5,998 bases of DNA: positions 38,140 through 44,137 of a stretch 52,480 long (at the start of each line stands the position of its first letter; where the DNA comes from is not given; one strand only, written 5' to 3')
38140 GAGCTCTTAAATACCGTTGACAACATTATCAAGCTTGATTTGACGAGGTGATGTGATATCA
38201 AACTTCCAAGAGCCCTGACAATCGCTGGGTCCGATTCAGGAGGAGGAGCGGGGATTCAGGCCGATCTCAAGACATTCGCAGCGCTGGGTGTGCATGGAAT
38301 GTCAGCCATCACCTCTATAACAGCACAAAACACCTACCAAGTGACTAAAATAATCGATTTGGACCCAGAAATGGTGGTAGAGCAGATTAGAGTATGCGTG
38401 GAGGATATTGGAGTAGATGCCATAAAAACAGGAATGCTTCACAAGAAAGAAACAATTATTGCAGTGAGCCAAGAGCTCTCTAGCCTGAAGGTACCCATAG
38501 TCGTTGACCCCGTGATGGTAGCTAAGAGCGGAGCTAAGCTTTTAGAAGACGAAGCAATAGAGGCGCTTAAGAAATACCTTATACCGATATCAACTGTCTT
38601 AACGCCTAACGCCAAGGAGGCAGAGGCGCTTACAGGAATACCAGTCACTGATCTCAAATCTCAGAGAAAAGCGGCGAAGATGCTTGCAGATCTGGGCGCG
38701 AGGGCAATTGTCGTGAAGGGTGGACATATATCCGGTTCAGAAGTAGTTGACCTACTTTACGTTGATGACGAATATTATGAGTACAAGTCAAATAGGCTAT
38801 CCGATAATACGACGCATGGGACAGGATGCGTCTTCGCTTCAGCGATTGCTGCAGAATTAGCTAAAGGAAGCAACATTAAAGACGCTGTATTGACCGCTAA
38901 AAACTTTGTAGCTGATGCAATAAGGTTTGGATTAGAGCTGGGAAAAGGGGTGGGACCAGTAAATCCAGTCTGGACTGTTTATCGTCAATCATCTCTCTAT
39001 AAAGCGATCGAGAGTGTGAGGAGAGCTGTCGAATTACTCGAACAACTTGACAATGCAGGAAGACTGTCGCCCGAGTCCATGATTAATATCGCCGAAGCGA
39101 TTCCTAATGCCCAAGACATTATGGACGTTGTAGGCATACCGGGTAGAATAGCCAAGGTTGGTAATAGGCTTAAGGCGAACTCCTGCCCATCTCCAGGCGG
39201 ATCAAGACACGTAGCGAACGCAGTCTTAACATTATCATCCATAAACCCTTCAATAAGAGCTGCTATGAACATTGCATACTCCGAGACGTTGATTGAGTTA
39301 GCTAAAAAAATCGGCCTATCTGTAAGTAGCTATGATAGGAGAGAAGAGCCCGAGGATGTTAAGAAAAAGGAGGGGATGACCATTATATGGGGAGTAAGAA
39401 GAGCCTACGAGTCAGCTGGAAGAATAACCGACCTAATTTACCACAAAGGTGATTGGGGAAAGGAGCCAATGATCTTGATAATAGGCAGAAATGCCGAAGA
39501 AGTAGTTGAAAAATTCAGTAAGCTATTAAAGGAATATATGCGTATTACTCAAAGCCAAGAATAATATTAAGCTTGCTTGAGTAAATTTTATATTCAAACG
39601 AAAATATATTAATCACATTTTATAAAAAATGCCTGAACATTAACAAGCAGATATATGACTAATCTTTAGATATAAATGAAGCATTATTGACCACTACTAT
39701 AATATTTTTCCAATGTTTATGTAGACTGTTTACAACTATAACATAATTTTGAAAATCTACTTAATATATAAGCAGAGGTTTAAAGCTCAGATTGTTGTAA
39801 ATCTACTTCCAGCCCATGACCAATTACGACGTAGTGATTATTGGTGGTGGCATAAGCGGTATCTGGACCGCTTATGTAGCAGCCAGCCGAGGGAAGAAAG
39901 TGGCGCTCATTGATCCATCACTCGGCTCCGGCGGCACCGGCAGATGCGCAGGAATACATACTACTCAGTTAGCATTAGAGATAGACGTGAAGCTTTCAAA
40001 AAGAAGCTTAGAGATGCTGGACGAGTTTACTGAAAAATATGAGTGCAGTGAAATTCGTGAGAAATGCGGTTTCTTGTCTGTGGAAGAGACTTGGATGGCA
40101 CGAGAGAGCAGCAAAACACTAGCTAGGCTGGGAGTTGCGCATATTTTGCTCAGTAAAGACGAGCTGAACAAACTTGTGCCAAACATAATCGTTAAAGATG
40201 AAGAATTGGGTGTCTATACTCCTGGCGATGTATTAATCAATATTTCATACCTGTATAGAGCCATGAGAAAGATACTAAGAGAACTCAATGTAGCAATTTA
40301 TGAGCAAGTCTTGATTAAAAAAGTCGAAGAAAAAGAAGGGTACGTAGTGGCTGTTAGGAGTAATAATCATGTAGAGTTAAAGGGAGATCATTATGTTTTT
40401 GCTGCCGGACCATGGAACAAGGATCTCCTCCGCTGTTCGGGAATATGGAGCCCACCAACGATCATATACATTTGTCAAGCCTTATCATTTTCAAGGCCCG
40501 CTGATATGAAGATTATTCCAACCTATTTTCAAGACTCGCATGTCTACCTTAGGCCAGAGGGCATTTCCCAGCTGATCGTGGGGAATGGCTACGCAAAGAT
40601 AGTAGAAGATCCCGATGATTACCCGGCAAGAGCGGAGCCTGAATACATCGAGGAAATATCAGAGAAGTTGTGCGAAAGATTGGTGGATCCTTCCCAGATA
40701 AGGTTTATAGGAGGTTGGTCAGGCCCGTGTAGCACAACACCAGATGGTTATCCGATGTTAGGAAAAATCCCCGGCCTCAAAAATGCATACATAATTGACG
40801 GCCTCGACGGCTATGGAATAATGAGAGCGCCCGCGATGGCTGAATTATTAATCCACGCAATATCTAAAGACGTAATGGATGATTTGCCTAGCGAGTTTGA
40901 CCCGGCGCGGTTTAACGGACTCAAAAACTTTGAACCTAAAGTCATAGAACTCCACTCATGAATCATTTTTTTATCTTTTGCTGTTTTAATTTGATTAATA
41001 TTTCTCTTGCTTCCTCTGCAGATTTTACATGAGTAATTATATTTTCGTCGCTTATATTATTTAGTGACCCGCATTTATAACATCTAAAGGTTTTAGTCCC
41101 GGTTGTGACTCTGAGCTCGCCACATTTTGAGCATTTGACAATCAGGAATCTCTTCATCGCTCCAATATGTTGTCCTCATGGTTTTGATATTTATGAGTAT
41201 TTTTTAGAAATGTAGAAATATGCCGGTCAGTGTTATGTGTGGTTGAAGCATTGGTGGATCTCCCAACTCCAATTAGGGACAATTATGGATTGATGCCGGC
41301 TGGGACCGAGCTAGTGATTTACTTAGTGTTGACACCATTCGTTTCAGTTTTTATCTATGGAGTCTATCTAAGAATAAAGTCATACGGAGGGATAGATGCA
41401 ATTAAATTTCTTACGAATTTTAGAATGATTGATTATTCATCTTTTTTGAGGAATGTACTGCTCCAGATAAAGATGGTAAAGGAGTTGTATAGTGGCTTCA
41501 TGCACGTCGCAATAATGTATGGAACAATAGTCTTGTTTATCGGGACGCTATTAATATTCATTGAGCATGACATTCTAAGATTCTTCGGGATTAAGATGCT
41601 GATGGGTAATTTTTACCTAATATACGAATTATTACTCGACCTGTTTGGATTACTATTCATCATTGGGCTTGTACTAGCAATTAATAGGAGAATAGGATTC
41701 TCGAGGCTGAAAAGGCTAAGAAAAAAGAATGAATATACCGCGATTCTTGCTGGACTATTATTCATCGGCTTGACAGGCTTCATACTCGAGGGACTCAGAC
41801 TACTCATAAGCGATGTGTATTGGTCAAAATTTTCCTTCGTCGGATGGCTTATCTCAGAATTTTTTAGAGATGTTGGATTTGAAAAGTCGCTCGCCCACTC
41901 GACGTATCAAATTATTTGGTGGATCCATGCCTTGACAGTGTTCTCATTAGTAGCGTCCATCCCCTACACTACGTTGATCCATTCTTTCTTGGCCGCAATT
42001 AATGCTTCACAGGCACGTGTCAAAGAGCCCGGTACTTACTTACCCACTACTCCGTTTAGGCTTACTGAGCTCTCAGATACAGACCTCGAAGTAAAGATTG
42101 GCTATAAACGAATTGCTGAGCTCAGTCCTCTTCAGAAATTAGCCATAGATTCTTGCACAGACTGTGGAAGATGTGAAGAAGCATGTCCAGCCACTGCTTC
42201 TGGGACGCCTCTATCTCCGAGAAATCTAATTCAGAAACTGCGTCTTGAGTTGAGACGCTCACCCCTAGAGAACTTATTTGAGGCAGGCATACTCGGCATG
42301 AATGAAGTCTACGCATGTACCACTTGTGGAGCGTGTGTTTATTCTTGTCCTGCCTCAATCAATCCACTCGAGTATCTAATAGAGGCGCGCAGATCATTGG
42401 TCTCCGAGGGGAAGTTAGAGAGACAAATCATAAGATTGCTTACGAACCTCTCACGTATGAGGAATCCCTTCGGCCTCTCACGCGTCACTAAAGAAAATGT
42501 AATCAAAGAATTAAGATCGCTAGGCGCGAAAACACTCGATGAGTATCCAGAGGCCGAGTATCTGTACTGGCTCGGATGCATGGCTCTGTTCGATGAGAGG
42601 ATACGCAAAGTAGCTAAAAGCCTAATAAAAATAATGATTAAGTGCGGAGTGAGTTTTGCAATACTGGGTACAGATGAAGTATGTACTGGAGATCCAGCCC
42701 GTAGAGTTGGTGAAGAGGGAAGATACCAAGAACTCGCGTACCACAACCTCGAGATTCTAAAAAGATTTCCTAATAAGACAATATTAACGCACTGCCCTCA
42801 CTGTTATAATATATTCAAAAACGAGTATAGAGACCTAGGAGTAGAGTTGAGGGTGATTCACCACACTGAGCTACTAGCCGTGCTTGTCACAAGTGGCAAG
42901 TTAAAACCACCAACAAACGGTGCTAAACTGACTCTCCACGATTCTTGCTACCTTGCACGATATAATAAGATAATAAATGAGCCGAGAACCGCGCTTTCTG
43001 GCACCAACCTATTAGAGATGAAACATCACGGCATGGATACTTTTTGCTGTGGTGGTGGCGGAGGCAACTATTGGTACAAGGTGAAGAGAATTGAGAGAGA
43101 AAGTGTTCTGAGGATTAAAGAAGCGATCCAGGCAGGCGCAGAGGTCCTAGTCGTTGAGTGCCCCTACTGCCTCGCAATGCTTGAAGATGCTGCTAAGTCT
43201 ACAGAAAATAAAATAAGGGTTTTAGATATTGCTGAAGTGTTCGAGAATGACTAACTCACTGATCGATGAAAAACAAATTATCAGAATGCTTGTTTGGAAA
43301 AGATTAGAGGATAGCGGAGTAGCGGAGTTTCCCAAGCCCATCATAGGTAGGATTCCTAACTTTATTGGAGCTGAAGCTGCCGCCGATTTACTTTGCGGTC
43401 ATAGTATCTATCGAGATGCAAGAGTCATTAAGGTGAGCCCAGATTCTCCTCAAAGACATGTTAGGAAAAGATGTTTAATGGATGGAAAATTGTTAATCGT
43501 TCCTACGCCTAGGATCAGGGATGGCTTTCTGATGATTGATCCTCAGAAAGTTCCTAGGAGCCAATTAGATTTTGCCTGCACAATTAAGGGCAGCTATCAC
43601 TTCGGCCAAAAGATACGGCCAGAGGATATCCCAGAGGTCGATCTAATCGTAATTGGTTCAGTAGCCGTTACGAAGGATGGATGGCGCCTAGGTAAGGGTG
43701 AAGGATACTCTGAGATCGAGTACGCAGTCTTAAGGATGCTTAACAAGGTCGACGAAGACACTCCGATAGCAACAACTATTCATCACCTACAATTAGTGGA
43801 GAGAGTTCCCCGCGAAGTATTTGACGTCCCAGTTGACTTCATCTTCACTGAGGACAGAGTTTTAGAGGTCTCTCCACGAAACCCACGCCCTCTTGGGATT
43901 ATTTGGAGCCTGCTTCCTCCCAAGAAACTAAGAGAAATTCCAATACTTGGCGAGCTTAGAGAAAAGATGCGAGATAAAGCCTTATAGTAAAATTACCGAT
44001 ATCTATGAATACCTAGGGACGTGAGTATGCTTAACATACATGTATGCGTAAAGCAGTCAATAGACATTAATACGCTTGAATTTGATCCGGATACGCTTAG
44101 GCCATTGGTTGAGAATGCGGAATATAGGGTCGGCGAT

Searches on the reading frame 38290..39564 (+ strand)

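Call 9: search_protein_families(library=pfam, proteins=[window:38290-39564:+], max_evalue=0.00001)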
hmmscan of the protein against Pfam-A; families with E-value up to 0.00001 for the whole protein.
window:38290-39564:+ (424 aa): 4 families
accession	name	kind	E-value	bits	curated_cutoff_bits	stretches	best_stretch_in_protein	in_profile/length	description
PF08543.17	Phos_pyr_kin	-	5.1e-81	272.1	27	1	1-225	20-246/246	Phosphomethylpyrimidine kinase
PF10120.14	ThiN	-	1.4e-57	194.5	25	1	242-409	1-163/165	Thiamine-phosphate synthase ThiN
PF00294.29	PfkB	-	8.2e-09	35.6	25.8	1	72-204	161-283/302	pfkB family carbohydrate kinase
PF01256.23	Carb_kinase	-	9.6e-06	25.7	27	0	50-209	75-218/242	NAD(P)H-hydrate dehydratase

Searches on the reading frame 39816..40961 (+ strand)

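Call 9: search_protein_families(library=pfam, proteins=[window:39816-40961:+], max_evalue=0.00001)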
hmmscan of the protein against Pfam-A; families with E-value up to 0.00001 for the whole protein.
window:39816-40961:+ (381 aa): 5 families
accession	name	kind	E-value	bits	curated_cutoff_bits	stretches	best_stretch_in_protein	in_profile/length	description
PF01266.30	DAO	-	3.9e-47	161.9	27.9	1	5-346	1-351/353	FAD dependent oxidoreductase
PF03486.20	HI0933_like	-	4.7e-08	33.2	50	0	5-47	2-50/244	HI0933-like protein Rossmann domain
PF07992.20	Pyr_redox_2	-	1.2e-07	31.9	26.1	1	4-210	1-119/291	Pyridine nucleotide-disulphide oxidoreductase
PF12831.13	FAD_oxidored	-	6.8e-07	29.4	27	1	5-47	1-43/416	FAD dependent oxidoreductase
PF01134.28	GIDA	-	2.2e-06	27.4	22.1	0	5-41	1-37/391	Glucose inhibited division protein A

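Call 52: search_protein_families(library=ncbifam, proteins=[window:39816-40961:+], max_evalue=0.00001)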
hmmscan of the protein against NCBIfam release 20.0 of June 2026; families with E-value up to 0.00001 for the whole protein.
window:39816-40961:+ (381 aa): 15 families
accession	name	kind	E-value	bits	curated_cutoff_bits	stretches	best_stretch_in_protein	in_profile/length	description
TIGR02352.1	thiamin_ThiO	equivalog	6.2e-30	104.5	250.8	1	6-351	1-349/351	glycine oxidase ThiO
NF008425.0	PRK11259.1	equivalog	2.4e-18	66.3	257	1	2-367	3-376/377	N-methyl-L-tryptophan oxidase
TIGR01373.1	soxB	subfamily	5.9e-17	61.6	529.45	1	3-367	30-400/407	sarcosine oxidase subunit beta family protein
TIGR01377.1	soxA_mon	subfamily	6.4e-15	54.8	479.65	1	4-347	1-356/381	amino oxidase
NF001933.0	PRK00711.1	subfamily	9.8e-15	54.5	383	1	60-355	111-405/429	D-amino acid dehydrogenase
TIGR03197.1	MnmC_Cterm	equivalog_domain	1.3e-11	44.3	174.2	1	5-205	1-207/400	FAD-dependent 5-carboxymethylaminomethyl-2-thiouridine(34) oxidoreductase MnmC1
TIGR03364.1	HpnW_proposed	hypoth_equivalog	4e-10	39.3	285.1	1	4-179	1-176/365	TIGR03364 family FAD-dependent oxidoreductase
TIGR03329.1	Phn_aa_oxid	hypoth_equivalog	1.9e-09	36.9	632.8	0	3-201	24-237/460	putative aminophosphonate oxidoreductase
NF002480.1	PRK01747.1-1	equivalog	2.5e-09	36.1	540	1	4-352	249-620/645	bifunctional tRNA (5-methylaminomethyl-2-thiouridine)(34)-methyltransferase MnmC2/FAD-dependent 5-carboxymethylaminomethyl-2-thiouridine(34)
TIGR02032.1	GG-red-SF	subfamily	7.9e-08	32.3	158.8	1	4-58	1-54/297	geranylgeranyl reductase family protein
NF040813.1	pro_dh_Thprot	equivalog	8.3e-07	28.4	600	0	6-47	2-43/362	D-proline dehydrogenase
NF003585.0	PRK05249.1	equivalog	1.8e-06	26.9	465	0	2-46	5-49/464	Si-specific NAD(P)(+) transhydrogenase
NF009074.0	PRK12409.1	equivalog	1.9e-06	27.3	494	0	5-33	3-31/410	D-amino acid dehydrogenase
TIGR00292.1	TIGR00292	equivalog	2.7e-06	26.8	148.3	1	3-76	21-88/254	sulfide-dependent adenosine diphosphate thiazole synthase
NF045637.1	carotdesatCrtDProt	equivalog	9.4e-06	24.4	580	0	6-45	1-40/485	1-hydroxycarotenoid 3,4-desaturase CrtD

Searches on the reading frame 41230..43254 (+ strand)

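Call 9: search_protein_families(library=pfam, proteins=[window:41230-43254:+], max_evalue=0.00001)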
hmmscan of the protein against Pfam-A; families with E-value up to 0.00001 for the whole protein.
window:41230-43254:+ (674 aa): 5 families
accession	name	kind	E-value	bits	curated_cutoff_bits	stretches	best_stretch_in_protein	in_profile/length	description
PF02754.22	CCG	-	7.2e-25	87.3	20.6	2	568-651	2-84/85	Cysteine-rich domain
PF13187.11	Fer4_9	-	4.5e-09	36.6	27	1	309-376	2-50/52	4Fe-4S dicluster domain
PF13183.11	Fer4_8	-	5e-09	37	27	1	306-377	2-68/68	4Fe-4S dicluster domain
PF13534.11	Fer4_17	-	1.9e-07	31.9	22.2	1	308-377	1-60/61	4Fe-4S dicluster domain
PF12797.12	Fer4_2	-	4.4e-07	29.9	24.5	0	307-321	8-22/22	4Fe-4S binding domain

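Call 52: search_protein_families(library=ncbifam, proteins=[window:41230-43254:+], max_evalue=0.00001)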
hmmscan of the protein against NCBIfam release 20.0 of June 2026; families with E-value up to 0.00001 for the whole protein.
window:41230-43254:+ (674 aa): 13 families
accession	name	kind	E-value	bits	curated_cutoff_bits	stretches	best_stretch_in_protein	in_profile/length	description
NF004898.0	PRK06259.1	equivalog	8.8e-47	159.8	385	1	305-672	132-485/488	fumarate reductase (CoM/CoB) subunit TfrB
NF045670.1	quin_L_LdhH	equivalog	1.2e-26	93.2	800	1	415-671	442-705/706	L-lactate dehydrogenase (quinone) large subunit LdhH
NF045663.1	diclust_near_Sec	equivalog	1.4e-20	73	530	1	360-658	352-625/759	pyridine nucleotide-disulfide oxidoreductase/dicluster-binding protein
NF045711.1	sulf_resp_HmcF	equivalog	1.1e-14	54.1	750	1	504-663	267-437/457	sulfate respiration complex iron-sulfur protein HmcF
NF008369.0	PRK11168.1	equivalog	7e-14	51.5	278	1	440-664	165-394/401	anaerobic glycerol-3-phosphate dehydrogenase subunit C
NF045724.1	ferredox_TmcB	equivalog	1.1e-13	50.5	735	1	468-665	210-418/430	electron transfer complex ferredoxin TmcB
NF045796.1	DsrK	equivalog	3.4e-12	45.7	400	1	522-613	270-374/453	sulfate reduction electron transfer complex DsrMKJOP subunit DsrK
TIGR03290.1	CoB_CoM_SS_C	equivalog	1.1e-10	41.7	160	1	307-402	2-87/144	CoB--CoM heterodisulfide reductase subunit C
TIGR00384.1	dhsB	subfamily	1.8e-07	30.8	88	1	305-381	138-216/222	succinate dehydrogenase and fumarate reductase iron-sulfur protein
TIGR01945.1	rnfC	subfamily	4.3e-07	28.8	245.95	1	305-390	361-431/435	RnfABCDGE type electron transport complex subunit C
NF004616.0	PRK05950.1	subfamily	5.7e-07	28.9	228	1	306-393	146-236/238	succinate dehydrogenase iron-sulfur subunit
NF009226.0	PRK12576.1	equivalog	7.3e-06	25.5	344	0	308-388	155-235/317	succinate dehydrogenase/fumarate reductase iron-sulfur subunit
NF038018.1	qmoC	equivalog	8.6e-06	25.4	300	0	91-192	223-319/360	quinone-interacting membrane-bound oxidoreductase complex subunit QmoC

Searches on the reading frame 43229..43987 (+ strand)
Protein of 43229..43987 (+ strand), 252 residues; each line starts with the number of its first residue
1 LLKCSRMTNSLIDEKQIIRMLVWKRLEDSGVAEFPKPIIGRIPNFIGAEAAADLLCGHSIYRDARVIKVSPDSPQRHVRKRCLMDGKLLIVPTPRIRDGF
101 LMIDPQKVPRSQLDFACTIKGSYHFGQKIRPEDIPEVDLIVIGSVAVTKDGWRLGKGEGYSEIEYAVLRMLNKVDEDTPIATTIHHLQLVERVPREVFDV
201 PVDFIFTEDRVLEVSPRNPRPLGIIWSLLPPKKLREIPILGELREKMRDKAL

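Call 52: search_protein_families(library=ncbifam, proteins=[window:43229-43987:+], max_evalue=0.00001)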
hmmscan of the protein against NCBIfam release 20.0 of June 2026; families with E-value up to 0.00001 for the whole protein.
window:43229-43987:+ (252 aa): 1 family
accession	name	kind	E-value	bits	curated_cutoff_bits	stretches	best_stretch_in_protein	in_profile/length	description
TIGR02727.1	MTHFS_bact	equivalog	1.6e-09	37.9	84.9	1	129-208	108-182/182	5-formyltetrahydrofolate cyclo-ligase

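Call 53: search_protein_families(library=pfam, proteins=[window:43229-43987:+], max_evalue=0.00001)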
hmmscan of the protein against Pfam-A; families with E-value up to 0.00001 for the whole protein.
window:43229-43987:+ (252 aa): 1 family
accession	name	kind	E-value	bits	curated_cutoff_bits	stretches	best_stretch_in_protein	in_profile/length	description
PF01812.26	5-FTHF_cyc-lig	-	2e-28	100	27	1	22-208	11-186/186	5-formyltetrahydrofolate cyclo-ligase family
